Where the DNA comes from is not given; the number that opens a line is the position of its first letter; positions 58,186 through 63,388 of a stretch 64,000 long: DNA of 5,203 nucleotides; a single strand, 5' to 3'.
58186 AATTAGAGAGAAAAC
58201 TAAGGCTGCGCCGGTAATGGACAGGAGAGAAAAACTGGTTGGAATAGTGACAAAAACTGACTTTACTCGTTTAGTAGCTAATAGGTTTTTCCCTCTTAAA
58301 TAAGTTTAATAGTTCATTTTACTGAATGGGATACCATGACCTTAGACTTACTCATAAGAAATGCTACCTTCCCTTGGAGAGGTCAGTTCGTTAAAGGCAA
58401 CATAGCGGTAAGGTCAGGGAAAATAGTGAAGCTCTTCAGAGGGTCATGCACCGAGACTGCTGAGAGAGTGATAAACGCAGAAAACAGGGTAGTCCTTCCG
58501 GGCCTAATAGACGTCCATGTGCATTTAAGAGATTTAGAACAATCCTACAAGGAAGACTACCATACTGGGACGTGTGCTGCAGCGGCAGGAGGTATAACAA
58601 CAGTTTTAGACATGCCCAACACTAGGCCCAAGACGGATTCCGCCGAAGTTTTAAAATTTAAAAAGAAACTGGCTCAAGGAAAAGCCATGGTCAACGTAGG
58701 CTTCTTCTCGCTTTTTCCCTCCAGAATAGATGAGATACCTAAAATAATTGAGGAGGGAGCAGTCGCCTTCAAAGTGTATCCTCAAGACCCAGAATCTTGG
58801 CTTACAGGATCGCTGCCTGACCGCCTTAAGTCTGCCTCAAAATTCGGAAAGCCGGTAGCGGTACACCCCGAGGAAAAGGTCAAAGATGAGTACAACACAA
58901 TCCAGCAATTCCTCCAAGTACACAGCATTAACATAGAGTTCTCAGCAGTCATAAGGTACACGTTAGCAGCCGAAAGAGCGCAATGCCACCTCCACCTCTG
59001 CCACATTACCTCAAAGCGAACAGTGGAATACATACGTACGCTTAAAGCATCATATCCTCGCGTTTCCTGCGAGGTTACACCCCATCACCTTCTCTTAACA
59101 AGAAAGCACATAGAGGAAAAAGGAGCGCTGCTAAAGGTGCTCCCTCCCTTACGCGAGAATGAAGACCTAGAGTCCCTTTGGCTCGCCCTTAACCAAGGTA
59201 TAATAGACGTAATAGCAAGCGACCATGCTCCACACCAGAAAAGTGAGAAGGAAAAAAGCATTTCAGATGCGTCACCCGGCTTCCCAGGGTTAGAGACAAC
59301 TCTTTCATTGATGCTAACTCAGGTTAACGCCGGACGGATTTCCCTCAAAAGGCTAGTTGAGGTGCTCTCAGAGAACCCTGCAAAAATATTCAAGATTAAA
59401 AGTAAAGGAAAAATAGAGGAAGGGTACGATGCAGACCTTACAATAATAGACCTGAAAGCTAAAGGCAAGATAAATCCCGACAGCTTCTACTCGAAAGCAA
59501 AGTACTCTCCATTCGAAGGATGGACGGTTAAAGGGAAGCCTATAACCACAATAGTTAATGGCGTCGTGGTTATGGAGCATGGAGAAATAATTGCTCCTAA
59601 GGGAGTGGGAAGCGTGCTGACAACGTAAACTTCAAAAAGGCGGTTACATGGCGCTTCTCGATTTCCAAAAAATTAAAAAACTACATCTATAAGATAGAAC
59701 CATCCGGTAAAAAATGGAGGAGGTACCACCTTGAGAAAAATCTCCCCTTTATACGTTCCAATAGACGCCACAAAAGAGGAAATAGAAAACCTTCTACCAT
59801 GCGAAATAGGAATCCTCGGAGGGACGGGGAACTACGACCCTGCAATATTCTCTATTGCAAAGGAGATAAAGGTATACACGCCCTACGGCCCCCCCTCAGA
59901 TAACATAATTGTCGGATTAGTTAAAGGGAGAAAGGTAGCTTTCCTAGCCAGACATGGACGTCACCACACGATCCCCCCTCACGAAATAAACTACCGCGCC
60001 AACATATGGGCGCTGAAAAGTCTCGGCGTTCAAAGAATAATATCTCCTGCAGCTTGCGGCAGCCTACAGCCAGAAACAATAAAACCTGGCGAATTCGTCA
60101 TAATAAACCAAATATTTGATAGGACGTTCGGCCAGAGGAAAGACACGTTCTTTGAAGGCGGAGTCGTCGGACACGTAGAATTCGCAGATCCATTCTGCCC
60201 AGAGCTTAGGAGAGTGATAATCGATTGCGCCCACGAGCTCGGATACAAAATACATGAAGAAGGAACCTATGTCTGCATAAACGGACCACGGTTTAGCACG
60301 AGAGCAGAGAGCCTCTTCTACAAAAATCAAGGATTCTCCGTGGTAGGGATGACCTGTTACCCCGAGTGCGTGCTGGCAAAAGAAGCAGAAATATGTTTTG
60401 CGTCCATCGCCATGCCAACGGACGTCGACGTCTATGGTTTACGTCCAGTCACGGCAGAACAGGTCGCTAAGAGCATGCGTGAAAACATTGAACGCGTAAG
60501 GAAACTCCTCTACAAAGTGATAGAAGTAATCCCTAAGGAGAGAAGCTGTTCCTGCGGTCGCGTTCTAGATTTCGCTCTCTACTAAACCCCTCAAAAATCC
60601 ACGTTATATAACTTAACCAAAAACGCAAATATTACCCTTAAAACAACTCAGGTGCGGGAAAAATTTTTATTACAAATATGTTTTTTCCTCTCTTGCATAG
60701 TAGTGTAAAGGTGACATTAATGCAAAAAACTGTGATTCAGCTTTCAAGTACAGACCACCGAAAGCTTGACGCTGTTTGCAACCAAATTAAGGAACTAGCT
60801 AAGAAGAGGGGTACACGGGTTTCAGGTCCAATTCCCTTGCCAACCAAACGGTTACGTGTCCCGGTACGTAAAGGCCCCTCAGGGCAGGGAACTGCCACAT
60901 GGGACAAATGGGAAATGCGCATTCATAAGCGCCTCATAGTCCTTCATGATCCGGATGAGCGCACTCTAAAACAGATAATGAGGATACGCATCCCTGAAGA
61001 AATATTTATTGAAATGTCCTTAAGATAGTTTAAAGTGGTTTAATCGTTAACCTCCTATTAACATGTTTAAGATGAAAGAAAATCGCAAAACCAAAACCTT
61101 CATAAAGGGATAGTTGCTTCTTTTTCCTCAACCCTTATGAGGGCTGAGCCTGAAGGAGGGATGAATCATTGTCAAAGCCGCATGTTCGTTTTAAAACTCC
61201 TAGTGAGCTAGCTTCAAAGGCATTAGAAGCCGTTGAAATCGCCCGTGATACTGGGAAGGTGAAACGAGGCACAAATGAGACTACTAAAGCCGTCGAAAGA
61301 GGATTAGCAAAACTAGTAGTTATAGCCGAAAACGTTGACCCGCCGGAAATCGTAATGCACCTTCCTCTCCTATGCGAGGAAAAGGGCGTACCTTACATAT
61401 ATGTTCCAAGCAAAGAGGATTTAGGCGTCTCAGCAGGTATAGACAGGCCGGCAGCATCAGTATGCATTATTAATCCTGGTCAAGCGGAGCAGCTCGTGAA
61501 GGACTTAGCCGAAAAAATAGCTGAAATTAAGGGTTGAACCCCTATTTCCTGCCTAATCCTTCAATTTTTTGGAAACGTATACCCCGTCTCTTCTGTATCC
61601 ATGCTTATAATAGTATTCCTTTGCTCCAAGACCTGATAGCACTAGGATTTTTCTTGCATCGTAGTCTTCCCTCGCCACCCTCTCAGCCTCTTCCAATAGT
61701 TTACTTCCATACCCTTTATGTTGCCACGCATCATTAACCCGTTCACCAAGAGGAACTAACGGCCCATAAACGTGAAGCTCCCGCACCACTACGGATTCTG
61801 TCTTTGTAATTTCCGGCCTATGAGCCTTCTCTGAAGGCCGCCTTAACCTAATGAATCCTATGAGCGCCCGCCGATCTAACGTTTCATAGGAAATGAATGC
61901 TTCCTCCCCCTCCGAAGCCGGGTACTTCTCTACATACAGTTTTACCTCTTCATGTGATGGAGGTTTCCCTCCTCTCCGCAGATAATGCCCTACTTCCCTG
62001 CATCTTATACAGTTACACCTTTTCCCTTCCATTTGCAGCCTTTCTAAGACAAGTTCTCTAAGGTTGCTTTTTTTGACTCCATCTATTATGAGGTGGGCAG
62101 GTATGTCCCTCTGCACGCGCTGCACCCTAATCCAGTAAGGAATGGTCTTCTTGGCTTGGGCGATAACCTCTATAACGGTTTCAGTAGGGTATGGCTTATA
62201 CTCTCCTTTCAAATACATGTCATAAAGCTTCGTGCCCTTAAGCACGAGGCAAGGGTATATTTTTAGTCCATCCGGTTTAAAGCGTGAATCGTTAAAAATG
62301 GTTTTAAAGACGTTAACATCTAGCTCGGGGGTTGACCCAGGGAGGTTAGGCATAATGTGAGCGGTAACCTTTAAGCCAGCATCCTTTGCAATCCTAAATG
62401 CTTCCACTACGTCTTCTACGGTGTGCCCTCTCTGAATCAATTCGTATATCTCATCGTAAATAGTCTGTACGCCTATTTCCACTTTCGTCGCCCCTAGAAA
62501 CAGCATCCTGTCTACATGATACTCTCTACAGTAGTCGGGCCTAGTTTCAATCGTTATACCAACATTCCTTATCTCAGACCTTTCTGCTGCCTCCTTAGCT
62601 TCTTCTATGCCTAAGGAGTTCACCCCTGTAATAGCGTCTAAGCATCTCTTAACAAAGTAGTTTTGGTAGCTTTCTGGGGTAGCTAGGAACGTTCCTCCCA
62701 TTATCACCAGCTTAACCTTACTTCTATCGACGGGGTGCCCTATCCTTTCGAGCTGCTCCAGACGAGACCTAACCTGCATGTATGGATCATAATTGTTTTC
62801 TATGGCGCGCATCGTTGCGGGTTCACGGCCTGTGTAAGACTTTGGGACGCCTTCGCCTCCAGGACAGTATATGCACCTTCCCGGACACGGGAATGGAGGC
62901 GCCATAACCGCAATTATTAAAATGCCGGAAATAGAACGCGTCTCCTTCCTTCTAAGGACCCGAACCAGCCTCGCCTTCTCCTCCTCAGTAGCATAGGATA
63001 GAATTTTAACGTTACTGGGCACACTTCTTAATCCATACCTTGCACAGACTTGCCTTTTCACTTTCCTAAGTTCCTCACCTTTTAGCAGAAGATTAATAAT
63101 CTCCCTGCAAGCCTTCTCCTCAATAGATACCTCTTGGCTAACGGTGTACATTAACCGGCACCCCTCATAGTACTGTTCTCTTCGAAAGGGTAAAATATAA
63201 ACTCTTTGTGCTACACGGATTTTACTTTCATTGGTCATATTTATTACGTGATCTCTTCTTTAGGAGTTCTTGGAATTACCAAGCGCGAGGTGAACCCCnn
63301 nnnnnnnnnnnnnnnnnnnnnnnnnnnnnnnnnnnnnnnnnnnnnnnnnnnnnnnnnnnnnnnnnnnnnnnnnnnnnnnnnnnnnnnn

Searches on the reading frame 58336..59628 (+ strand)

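Call 52: search_protein_families(library=pfam, proteins=[window:58336-59628:+], max_evalue=0.00001)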
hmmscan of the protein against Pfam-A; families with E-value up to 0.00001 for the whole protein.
window:58336-59628:+ (430 aa): 2 families
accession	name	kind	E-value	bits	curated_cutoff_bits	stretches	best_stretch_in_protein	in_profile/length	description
PF01979.26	Amidohydro_1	-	3.2e-32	112.5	25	1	52-412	1-345/345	Amidohydrolase family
PF07969.17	Amidohydro_3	-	2.6e-15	57.3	29.7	1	283-412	361-471/472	Amidohydrolase family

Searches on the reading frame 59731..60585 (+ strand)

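Call 52: search_protein_families(library=pfam, proteins=[window:59731-60585:+], max_evalue=0.00001)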
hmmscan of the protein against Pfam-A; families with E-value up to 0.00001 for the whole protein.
window:59731-60585:+ (284 aa): 1 family
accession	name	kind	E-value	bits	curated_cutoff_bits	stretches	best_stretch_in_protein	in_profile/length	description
PF01048.26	PNP_UDP_1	-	4.3e-46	157.6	25.1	1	25-265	1-233/233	Phosphorylase superfamily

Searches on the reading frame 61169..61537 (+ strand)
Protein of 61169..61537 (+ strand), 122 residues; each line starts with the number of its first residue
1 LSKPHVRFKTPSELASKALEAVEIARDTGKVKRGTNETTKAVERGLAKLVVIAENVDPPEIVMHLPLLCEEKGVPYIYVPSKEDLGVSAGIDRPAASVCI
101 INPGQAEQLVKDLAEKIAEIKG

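Call 52: search_protein_families(library=pfam, proteins=[window:61169-61537:+], max_evalue=0.00001)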
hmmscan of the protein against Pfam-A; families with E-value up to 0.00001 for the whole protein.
window:61169-61537:+ (122 aa): 1 family
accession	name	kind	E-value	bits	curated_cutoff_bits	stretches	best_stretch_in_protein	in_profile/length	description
PF01248.31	Ribosomal_L7Ae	-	1.1e-30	105.6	22.1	1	18-109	3-94/95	Ribosomal protein L7Ae/L30e/S12e/Gadd45 family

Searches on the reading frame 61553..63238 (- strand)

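Call 52: search_protein_families(library=pfam, proteins=[window:61553-63238:-], max_evalue=0.00001)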
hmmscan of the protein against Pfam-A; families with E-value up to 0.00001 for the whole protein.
window:61553-63238:- (561 aa): 5 families
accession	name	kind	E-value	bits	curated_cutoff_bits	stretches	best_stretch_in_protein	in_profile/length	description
PF16199.10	Radical_SAM_C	-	1.7e-25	89.4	31.9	1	322-401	1-83/85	Radical_SAM C-terminal domain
PF04055.27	Radical_SAM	-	2.5e-19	70.5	29.5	1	118-305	7-157/166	Radical SAM superfamily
PF23613.1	ELP3_N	-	7e-15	55.2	27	1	41-103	2-70/70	ELP3 N-terminal domain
PF00583.31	Acetyltransf_1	-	4.4e-06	27.4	20.7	0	445-548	32-116/116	Acetyltransferase (GNAT) family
PF13508.13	Acetyltransf_7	-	4.5e-06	27.4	27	0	459-549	14-83/84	Acetyltransferase (GNAT) domain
